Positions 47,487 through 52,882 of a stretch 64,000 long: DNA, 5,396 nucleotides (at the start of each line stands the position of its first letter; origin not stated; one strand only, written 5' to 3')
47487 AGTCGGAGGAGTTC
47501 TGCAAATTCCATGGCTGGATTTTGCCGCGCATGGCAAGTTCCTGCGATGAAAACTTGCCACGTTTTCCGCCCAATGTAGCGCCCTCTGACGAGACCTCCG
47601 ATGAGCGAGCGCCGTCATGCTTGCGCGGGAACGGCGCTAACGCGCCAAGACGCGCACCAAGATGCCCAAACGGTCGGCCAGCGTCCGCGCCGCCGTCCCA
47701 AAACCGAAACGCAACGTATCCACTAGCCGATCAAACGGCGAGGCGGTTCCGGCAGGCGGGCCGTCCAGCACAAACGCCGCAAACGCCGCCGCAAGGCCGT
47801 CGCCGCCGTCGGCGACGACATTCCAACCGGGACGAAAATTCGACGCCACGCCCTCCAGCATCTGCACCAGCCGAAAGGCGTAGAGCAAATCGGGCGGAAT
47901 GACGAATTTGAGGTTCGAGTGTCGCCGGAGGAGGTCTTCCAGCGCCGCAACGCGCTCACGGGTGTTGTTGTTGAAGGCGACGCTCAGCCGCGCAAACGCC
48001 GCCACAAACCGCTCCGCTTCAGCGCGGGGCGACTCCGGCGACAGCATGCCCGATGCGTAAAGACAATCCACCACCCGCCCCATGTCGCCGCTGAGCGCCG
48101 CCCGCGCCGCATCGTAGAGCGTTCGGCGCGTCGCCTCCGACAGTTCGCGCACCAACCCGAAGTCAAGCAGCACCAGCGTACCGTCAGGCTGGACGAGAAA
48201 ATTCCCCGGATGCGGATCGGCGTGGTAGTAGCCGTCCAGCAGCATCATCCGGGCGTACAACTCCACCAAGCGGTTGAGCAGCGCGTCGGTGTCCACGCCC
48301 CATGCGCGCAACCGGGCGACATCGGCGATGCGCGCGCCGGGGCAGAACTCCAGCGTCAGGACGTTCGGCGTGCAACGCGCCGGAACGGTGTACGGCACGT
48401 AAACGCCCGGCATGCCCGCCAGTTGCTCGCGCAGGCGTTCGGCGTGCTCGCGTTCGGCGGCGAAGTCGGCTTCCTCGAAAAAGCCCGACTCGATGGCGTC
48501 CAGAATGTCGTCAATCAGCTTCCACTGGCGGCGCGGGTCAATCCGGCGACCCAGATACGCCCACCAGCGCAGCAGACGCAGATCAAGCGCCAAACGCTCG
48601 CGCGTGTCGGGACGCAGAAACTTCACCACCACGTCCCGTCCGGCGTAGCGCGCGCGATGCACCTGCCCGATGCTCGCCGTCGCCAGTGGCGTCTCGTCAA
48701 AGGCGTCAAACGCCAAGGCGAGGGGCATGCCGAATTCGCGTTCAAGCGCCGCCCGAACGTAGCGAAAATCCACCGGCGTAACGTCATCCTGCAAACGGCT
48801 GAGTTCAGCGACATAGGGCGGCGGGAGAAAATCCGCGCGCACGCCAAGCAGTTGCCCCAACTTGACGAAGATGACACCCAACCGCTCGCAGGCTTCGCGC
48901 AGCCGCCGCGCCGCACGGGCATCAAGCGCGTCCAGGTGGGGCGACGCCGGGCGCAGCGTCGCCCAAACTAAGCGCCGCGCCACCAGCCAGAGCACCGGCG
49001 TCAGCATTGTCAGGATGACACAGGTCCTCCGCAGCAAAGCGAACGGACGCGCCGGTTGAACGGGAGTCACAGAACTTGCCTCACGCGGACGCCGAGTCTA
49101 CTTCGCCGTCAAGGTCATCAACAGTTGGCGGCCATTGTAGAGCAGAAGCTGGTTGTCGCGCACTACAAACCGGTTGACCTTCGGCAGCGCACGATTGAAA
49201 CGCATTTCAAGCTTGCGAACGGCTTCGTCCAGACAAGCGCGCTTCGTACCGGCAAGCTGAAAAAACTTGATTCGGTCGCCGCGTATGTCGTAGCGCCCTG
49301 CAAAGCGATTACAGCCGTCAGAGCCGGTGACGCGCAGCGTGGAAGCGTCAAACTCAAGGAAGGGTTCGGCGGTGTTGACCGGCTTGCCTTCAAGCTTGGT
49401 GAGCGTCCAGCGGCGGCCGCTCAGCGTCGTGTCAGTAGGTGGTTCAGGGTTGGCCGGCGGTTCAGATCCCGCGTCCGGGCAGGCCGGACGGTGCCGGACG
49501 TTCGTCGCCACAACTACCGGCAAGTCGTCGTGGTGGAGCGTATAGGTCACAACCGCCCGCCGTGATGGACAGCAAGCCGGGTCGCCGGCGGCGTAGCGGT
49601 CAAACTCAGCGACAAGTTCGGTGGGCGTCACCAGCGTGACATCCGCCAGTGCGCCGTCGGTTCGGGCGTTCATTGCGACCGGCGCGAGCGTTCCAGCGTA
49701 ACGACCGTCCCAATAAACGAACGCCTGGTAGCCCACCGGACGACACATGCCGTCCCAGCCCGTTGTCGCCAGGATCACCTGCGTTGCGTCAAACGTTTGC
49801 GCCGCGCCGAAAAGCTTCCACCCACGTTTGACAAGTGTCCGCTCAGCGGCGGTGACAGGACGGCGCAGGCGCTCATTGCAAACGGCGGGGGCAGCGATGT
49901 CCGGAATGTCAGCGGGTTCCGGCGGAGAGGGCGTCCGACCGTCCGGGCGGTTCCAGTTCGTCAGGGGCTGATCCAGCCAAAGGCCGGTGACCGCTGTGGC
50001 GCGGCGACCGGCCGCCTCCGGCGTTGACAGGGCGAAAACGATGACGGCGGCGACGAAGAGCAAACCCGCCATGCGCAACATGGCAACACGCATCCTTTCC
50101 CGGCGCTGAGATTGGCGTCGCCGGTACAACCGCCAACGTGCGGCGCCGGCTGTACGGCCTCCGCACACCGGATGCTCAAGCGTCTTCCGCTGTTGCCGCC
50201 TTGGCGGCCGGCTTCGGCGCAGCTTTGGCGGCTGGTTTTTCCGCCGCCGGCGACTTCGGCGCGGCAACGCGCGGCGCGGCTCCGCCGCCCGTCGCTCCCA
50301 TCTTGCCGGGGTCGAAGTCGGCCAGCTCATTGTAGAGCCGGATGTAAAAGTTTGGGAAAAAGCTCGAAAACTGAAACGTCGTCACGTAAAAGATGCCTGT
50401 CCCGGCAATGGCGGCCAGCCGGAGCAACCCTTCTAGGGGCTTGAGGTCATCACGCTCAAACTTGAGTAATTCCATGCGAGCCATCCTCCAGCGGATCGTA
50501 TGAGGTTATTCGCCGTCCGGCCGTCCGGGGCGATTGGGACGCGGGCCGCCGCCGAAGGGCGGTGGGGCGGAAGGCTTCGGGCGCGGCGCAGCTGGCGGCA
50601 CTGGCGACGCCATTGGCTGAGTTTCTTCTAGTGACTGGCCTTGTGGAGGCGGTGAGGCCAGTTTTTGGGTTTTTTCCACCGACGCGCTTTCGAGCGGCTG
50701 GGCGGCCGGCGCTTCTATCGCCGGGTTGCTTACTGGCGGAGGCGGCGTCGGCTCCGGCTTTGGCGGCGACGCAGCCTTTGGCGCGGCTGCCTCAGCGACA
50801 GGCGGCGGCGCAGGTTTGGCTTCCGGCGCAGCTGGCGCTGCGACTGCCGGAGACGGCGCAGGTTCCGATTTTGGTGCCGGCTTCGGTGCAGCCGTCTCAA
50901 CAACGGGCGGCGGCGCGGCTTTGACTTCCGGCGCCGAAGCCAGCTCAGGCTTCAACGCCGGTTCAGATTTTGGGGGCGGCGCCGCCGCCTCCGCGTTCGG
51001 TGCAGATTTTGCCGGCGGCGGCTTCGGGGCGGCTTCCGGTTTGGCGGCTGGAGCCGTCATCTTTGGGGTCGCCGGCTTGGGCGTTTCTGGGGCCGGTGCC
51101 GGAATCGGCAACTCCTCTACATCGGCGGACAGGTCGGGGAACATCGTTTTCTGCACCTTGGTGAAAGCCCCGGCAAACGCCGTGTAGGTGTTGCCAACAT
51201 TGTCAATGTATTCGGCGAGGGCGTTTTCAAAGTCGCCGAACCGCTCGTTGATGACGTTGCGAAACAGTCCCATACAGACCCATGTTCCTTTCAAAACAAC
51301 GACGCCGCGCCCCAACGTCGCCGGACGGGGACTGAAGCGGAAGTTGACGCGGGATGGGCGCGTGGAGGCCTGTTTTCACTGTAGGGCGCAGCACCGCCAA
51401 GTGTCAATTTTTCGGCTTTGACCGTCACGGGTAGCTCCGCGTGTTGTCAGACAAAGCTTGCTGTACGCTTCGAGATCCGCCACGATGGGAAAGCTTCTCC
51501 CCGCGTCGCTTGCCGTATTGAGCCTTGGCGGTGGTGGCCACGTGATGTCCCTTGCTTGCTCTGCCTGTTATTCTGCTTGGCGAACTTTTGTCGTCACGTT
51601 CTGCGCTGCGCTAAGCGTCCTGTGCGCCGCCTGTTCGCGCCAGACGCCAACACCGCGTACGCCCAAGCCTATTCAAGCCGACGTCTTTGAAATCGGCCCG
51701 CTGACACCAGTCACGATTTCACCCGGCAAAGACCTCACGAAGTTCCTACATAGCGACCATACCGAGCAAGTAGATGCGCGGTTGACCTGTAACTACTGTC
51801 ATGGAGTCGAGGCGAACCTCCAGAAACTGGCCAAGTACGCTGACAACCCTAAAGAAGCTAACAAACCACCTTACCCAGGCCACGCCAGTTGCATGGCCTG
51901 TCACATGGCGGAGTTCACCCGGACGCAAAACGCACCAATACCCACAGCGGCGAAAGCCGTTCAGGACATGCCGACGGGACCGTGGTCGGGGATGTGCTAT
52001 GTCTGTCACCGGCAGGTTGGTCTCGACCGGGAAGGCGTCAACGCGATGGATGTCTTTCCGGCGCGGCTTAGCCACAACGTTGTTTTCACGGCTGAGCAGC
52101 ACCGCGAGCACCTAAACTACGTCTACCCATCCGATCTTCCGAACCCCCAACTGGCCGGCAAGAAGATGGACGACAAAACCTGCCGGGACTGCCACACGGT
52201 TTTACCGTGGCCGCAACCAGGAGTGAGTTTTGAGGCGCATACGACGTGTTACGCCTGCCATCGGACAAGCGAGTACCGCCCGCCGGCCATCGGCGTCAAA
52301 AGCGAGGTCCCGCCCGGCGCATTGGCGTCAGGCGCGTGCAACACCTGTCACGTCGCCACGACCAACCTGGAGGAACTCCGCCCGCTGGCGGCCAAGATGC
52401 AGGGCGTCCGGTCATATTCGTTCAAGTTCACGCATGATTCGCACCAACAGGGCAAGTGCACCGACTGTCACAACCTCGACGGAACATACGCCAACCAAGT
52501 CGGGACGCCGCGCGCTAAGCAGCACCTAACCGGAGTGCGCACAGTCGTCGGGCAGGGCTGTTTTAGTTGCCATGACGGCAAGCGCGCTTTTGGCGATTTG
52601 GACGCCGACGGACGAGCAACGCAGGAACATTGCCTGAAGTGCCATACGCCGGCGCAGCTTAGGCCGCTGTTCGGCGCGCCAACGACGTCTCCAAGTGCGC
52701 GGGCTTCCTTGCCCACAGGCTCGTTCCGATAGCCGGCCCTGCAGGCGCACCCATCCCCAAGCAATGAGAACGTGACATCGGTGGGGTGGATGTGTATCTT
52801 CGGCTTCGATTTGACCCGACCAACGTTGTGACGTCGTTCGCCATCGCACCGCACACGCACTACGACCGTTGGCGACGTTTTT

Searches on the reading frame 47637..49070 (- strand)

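Call 52: search_protein_families(library=pfam, proteins=[window:47637-49070:-], max_evalue=0.00001)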
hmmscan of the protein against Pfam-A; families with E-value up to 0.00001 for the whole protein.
window:47637-49070:- (477 aa): 1 family
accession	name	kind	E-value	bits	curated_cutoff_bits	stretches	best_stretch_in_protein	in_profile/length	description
PF03109.22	ABC1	-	4.9e-63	212.9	22.9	1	92-334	1-241/244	ABC1 atypical kinase-like domain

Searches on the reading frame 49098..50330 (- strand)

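Call 52: search_protein_families(library=pfam, proteins=[window:49098-50330:-], max_evalue=0.00001)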
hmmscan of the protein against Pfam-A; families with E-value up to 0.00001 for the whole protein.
window:49098-50330:- (410 aa): 2 families
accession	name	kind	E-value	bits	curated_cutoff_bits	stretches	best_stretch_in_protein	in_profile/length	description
PF03724.22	META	-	3.6e-23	82.1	24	1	301-402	2-102/109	META domain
PF14041.11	Lipoprotein_21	-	1.5e-11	44.8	25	1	180-265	3-84/87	LppP/LprE lipoprotein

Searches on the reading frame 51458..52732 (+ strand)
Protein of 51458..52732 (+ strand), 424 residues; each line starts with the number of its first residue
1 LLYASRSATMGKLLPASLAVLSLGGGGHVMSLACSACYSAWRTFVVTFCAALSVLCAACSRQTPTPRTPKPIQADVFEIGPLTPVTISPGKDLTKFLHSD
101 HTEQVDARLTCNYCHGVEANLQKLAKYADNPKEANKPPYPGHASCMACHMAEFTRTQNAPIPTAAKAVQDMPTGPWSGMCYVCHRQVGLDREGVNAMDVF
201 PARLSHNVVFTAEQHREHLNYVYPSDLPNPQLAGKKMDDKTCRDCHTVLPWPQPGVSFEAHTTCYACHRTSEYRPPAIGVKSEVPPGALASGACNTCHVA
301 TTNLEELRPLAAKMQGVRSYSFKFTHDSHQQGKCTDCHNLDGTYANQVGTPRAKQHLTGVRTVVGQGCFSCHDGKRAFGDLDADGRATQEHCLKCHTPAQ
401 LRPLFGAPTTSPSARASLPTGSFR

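Call 52: search_protein_families(library=pfam, proteins=[window:51458-52732:+], max_evalue=0.00001)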
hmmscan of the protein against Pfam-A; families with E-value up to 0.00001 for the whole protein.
window:51458-52732:+ (424 aa): 4 families
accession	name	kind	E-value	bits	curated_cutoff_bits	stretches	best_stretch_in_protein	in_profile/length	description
PF14522.11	Cytochrome_C7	-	8.1e-17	61.2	24.8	1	323-397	2-67/67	Cytochrome c7 and related cytochrome c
PF22113.1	Mtrc-MtrF_II-IV_dom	-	1.4e-11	44.6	30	0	289-376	79-167/176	Outer membrane cytochrome MtrC/MtrF-like, domains II/IV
PF09699.15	Paired_CXXCH_1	-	1e-06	28.8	20.6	0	326-376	1-40/41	Doubled CXXCH motif (Paired_CXXCH_1)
PF14537.11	Cytochrom_c3_2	-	1.8e-06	28.8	25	0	239-300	6-66/79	Cytochrome c3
